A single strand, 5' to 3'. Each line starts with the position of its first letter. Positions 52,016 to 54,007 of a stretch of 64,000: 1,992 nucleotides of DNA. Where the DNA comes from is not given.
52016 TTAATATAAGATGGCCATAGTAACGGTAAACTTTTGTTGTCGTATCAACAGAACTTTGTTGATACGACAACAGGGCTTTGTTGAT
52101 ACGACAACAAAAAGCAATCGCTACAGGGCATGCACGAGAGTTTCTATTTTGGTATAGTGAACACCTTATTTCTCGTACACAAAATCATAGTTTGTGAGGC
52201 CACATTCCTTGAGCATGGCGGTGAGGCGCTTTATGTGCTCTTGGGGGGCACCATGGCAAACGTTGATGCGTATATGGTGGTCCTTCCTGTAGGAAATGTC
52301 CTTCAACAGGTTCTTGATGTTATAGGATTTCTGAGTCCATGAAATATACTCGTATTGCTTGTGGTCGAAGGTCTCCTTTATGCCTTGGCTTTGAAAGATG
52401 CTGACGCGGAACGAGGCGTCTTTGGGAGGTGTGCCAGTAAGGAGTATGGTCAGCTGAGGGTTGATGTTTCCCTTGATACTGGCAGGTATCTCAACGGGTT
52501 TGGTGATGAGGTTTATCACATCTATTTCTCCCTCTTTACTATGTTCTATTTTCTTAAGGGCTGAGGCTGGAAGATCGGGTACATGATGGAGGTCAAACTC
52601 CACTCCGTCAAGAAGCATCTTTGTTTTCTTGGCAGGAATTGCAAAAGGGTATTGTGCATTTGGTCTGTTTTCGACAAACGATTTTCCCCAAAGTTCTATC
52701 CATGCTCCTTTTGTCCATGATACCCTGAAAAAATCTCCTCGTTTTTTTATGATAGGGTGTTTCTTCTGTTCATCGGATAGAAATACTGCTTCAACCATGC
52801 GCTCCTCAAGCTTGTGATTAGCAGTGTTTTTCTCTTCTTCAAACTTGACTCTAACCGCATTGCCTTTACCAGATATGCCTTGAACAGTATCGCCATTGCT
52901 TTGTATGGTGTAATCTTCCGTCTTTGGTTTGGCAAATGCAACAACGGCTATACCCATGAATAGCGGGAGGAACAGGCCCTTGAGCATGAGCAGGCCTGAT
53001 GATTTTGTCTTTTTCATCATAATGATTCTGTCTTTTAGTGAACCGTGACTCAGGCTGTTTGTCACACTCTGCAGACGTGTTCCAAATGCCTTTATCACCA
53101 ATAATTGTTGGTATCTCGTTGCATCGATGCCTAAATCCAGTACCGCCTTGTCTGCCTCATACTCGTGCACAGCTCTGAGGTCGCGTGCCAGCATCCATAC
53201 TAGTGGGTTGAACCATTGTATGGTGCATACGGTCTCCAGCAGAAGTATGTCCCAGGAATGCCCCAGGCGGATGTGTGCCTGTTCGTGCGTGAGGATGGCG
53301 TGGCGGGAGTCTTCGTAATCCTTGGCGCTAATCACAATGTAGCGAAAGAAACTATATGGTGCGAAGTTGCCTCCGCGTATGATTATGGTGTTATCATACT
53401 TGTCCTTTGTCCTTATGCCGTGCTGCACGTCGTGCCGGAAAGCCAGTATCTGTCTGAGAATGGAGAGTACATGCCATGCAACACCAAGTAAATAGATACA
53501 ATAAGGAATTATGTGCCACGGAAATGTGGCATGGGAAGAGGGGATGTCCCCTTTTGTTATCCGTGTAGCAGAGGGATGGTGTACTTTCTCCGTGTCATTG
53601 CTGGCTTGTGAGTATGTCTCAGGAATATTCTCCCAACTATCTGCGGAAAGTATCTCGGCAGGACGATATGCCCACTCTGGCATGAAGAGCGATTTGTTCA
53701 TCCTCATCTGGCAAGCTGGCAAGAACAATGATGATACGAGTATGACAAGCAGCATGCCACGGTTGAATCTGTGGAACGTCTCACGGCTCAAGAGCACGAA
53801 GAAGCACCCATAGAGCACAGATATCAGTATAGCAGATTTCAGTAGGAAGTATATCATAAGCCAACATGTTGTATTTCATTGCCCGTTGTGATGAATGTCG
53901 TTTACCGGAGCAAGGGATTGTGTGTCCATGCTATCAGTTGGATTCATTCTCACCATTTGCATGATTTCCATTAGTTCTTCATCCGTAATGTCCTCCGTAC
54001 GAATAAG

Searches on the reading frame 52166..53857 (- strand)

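Call 29: search_protein_families(library=pfam, proteins=[window:52166-53857:-])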
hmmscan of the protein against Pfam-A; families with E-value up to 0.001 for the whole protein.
window:52166-53857:- (563 aa): 1 family
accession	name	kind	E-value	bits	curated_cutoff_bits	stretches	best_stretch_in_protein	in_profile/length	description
PF05569.17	Peptidase_M56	-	8.1e-13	48.6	31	1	173-280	177-295/296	BlaR1 peptidase M56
